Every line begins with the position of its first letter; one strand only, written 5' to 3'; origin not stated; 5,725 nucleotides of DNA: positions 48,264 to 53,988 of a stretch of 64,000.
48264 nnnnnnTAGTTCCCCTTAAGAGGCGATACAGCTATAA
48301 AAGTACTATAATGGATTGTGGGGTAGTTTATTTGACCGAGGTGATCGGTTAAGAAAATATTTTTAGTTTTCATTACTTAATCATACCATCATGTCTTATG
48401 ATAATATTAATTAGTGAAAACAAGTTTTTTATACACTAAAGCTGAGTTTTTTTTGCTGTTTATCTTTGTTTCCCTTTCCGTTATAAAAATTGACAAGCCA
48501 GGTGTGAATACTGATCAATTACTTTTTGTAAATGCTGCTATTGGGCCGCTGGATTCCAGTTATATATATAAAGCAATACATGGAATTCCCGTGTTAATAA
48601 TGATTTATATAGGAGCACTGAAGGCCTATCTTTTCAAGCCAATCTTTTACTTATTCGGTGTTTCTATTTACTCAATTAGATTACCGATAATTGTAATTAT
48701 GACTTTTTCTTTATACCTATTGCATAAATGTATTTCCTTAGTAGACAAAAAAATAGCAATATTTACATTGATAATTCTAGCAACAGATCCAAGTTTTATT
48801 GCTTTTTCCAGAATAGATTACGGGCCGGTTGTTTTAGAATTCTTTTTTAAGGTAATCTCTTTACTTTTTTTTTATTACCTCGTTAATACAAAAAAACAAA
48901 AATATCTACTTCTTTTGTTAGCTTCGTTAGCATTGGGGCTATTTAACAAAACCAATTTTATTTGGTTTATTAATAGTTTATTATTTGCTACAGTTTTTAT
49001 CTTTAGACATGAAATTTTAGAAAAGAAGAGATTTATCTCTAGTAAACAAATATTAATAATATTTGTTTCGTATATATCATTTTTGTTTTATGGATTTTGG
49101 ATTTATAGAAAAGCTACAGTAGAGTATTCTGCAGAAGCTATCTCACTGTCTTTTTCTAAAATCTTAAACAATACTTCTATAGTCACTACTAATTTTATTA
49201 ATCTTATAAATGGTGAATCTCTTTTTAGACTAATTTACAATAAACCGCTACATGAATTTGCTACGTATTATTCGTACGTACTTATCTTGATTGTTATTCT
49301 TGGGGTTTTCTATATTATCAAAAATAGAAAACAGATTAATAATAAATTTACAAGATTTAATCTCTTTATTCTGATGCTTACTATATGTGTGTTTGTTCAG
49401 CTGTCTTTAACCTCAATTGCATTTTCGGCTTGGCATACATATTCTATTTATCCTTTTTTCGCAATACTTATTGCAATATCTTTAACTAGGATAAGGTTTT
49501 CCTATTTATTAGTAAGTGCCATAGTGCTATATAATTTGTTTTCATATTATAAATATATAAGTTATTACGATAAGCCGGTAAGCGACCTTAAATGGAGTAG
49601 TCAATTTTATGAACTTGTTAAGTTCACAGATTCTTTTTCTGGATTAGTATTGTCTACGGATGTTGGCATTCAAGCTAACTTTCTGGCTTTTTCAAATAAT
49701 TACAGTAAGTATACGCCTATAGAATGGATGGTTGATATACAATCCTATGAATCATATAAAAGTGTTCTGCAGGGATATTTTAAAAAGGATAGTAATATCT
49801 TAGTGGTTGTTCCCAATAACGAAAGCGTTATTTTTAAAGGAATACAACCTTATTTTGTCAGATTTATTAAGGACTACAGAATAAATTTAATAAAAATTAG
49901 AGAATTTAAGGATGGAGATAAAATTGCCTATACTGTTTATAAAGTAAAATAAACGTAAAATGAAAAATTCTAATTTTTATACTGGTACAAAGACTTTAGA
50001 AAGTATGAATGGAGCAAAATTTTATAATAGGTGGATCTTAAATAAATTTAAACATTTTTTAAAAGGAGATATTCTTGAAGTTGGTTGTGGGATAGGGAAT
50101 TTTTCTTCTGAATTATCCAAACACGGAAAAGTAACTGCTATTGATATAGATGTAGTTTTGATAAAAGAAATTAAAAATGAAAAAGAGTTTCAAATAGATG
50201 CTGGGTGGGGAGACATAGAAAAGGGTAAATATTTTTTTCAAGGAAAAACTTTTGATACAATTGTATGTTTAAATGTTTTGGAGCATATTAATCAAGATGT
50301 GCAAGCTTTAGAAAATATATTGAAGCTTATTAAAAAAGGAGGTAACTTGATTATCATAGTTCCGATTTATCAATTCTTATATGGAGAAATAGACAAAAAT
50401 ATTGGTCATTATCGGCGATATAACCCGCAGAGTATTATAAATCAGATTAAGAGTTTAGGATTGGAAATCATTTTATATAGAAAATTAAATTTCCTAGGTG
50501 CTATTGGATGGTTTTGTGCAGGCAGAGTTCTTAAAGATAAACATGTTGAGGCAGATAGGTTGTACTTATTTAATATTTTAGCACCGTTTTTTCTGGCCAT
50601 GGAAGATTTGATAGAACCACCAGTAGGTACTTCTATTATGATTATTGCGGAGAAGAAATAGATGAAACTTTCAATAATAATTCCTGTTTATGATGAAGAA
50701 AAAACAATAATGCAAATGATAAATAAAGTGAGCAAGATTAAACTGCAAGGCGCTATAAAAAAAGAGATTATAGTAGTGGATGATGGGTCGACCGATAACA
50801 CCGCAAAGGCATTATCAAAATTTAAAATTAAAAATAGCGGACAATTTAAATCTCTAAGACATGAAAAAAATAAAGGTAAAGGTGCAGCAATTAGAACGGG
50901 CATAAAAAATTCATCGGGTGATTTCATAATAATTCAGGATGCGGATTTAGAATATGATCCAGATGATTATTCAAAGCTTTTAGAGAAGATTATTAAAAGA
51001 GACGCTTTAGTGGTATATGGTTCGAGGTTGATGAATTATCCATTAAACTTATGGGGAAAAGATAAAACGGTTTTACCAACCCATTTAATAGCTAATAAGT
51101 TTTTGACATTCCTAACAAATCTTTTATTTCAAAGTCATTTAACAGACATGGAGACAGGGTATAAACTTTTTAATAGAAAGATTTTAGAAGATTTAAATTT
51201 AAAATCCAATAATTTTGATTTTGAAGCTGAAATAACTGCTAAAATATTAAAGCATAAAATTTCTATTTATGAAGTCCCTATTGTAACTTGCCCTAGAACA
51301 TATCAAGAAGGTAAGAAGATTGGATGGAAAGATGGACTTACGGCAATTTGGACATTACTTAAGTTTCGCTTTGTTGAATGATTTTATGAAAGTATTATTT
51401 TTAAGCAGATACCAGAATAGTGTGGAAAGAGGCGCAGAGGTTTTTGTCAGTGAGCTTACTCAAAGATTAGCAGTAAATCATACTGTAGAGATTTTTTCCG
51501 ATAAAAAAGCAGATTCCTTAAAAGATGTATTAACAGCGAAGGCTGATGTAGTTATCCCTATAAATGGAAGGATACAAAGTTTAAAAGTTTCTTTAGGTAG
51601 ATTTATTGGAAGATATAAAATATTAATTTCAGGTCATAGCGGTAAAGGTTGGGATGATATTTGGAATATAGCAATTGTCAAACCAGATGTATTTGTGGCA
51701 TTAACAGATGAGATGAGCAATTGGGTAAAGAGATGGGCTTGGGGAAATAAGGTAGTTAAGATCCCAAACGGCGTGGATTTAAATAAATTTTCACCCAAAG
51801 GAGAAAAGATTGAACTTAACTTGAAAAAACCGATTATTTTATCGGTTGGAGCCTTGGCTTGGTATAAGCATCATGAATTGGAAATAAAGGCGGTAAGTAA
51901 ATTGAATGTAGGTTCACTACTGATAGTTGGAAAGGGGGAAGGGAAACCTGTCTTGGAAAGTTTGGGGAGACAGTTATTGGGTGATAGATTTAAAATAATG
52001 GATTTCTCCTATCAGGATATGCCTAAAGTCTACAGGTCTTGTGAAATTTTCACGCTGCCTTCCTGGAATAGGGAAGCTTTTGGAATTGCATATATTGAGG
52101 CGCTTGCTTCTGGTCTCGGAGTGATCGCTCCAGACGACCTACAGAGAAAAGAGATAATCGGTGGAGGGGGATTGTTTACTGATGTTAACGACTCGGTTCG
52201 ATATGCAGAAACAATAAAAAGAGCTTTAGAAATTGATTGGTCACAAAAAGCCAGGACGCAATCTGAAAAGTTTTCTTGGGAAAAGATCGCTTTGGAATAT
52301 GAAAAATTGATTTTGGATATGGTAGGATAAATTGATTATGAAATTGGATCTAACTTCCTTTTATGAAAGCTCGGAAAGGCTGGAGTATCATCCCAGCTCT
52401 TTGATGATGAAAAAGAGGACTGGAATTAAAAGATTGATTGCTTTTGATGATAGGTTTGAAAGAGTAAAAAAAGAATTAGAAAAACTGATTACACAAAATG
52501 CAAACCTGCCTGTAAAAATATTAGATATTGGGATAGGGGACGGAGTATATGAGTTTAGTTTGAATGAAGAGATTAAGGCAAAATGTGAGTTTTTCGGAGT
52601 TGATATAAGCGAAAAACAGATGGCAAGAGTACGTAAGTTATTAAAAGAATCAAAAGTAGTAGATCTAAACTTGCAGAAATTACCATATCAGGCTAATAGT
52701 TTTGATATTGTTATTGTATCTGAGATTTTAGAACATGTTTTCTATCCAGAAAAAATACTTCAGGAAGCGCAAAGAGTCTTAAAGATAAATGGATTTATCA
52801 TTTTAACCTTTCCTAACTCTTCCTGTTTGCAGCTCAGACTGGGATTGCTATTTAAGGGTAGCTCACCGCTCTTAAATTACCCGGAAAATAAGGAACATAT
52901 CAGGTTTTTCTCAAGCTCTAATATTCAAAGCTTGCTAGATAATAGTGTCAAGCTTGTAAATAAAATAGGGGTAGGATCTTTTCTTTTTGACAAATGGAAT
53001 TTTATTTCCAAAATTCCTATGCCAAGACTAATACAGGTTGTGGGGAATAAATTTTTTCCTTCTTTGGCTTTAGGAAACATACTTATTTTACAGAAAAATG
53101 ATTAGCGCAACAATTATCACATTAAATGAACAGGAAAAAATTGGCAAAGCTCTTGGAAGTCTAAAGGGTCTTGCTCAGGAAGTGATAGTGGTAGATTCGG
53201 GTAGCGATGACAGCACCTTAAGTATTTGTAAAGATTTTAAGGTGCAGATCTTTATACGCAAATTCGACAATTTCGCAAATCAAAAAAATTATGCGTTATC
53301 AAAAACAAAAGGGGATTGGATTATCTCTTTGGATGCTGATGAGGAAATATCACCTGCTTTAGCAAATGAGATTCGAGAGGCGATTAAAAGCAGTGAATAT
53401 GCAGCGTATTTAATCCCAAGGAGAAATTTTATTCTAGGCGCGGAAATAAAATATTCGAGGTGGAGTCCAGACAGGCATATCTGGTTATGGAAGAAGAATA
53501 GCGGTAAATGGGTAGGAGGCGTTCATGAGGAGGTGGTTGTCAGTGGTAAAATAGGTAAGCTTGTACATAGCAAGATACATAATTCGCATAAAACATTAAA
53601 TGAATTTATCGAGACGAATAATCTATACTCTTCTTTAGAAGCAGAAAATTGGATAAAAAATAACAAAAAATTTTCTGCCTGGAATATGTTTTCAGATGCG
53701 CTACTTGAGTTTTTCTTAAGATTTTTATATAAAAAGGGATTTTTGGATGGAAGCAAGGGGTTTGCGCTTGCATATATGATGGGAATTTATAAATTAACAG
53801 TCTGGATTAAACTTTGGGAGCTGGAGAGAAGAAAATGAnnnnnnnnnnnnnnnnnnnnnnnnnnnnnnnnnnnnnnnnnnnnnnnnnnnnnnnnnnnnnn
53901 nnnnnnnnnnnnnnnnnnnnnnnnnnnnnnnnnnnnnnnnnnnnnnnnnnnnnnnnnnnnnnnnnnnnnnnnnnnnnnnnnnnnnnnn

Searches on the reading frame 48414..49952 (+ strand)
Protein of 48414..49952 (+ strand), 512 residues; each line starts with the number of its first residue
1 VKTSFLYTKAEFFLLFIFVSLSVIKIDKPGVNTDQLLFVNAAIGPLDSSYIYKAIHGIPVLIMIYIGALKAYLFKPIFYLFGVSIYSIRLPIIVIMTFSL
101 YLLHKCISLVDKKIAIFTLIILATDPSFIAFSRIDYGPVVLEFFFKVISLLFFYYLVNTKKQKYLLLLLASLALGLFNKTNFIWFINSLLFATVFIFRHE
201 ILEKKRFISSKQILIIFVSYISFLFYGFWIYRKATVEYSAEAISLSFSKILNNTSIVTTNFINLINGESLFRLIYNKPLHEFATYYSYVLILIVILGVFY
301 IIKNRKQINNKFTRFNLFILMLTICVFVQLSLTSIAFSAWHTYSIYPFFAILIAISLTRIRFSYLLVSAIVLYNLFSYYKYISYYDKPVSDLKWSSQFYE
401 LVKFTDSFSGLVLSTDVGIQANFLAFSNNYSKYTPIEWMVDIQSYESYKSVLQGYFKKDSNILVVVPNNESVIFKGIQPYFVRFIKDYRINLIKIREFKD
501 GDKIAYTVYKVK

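Call 77: search_protein_families(library=pfam, proteins=[window:48414-49952:+], max_evalue=0.00001)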
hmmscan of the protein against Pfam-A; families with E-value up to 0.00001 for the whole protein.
window:48414-49952:+ (512 aa): 1 family
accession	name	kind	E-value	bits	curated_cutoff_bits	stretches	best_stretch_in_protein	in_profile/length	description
PF13231.12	PMT_2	-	1.1e-10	42.3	26.1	1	71-218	7-155/160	Dolichyl-phosphate-mannose-protein mannosyltransferase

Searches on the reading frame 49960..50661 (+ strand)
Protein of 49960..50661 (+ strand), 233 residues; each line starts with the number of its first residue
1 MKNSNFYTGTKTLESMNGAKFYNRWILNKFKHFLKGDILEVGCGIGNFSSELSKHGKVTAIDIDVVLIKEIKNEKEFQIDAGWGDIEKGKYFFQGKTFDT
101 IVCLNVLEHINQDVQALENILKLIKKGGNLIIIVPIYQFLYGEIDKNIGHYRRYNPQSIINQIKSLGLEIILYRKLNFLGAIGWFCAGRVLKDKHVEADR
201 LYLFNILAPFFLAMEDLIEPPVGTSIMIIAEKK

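Call 77: search_protein_families(library=pfam, proteins=[window:49960-50661:+], max_evalue=0.00001)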
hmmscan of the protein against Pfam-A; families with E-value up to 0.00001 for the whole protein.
window:49960-50661:+ (233 aa): 6 families
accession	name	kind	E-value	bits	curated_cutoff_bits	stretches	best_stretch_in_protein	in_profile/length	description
PF13489.12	Methyltransf_23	-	2.3e-15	57.1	27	1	31-171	19-162/164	Methyltransferase domain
PF08242.18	Methyltransf_12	-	1.6e-14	54.8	30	1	39-130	1-98/98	Methyltransferase domain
PF08241.18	Methyltransf_11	-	2.1e-14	54.4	21.2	1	39-132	1-95/95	Methyltransferase domain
PF13649.12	Methyltransf_25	-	4.7e-14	53.3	27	1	38-128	1-97/97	Methyltransferase domain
PF13847.12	Methyltransf_31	-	6.2e-12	45.9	27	1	38-133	7-110/145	Methyltransferase domain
PF05401.17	NodS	-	6.9e-07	29.7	24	1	36-132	45-144/201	Nodulation protein S (NodS)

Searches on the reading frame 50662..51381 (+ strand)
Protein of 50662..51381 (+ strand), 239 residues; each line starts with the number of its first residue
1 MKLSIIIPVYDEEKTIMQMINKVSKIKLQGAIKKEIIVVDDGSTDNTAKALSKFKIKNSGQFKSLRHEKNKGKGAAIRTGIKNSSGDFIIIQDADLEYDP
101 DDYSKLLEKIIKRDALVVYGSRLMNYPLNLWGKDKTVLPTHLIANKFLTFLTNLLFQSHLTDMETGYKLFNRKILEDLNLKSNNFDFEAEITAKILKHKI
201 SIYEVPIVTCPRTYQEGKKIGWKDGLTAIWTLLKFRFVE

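Call 77: search_protein_families(library=pfam, proteins=[window:50662-51381:+], max_evalue=0.00001)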
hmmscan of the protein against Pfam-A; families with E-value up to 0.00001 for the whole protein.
window:50662-51381:+ (239 aa): 2 families
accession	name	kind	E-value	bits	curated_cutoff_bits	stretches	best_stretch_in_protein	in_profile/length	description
PF00535.33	Glycos_transf_2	-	3.3e-36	125.2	23.3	1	4-177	1-166/168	Glycosyl transferase family 2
PF10111.15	Glyco_tranf_2_2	-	3.3e-11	43.6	27.3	1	4-114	1-109/276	Glycosyltransferase like family 2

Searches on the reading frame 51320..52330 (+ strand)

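Call 77: search_protein_families(library=pfam, proteins=[window:51320-52330:+], max_evalue=0.00001)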
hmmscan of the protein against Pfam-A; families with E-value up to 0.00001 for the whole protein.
window:51320-52330:+ (336 aa): 2 families
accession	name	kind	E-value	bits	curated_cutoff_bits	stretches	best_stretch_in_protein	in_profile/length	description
PF00534.26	Glycos_transf_1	-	9.6e-22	77.8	26.4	1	162-309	7-160/172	Glycosyl transferases group 1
PF13692.12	Glyco_trans_1_4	-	1.8e-19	70.9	27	1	171-304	2-141/142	Glycosyl transferases group 1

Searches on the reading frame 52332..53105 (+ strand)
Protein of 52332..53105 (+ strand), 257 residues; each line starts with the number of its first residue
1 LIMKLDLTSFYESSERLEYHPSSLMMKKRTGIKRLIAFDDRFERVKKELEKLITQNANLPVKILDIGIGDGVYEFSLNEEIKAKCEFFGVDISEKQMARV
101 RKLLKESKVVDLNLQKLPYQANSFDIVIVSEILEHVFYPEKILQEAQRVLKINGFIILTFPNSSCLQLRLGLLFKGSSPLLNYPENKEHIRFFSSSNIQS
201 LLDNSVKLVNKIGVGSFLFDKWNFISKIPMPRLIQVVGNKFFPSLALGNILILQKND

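Call 77: search_protein_families(library=pfam, proteins=[window:52332-53105:+], max_evalue=0.00001)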
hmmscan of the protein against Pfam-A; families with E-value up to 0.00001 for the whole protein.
window:52332-53105:+ (257 aa): 8 families
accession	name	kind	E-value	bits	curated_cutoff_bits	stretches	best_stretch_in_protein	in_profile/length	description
PF08241.18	Methyltransf_11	-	9.9e-20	71.4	21.2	1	64-158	1-95/95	Methyltransferase domain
PF13847.12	Methyltransf_31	-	1.2e-17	64.4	27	1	62-162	6-113/145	Methyltransferase domain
PF13489.12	Methyltransf_23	-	1.2e-15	58.1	27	1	41-204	5-156/164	Methyltransferase domain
PF13649.12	Methyltransf_25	-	3.1e-15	57.1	27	1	63-154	1-97/97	Methyltransferase domain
PF08242.18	Methyltransf_12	-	3.7e-13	50.5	30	1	64-156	1-98/98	Methyltransferase domain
PF07021.18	MetW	-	4.1e-13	49.8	21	1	60-198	14-143/193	Methionine biosynthesis protein MetW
PF01209.24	Ubie_methyltran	-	2.2e-10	40.7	20.1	1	55-159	43-153/233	ubiE/COQ5 methyltransferase family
PF05219.18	DREV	-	6.3e-06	25.9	26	1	30-159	59-187/265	DREV methyltransferase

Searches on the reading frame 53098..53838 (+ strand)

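Call 77: search_protein_families(library=pfam, proteins=[window:53098-53838:+], max_evalue=0.00001)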
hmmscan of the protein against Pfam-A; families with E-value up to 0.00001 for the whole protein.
window:53098-53838:+ (246 aa): 1 family
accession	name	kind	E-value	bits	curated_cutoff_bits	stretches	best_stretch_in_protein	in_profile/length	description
PF00535.33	Glycos_transf_2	-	4.1e-18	66.3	23.3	1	3-111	1-118/168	Glycosyl transferase family 2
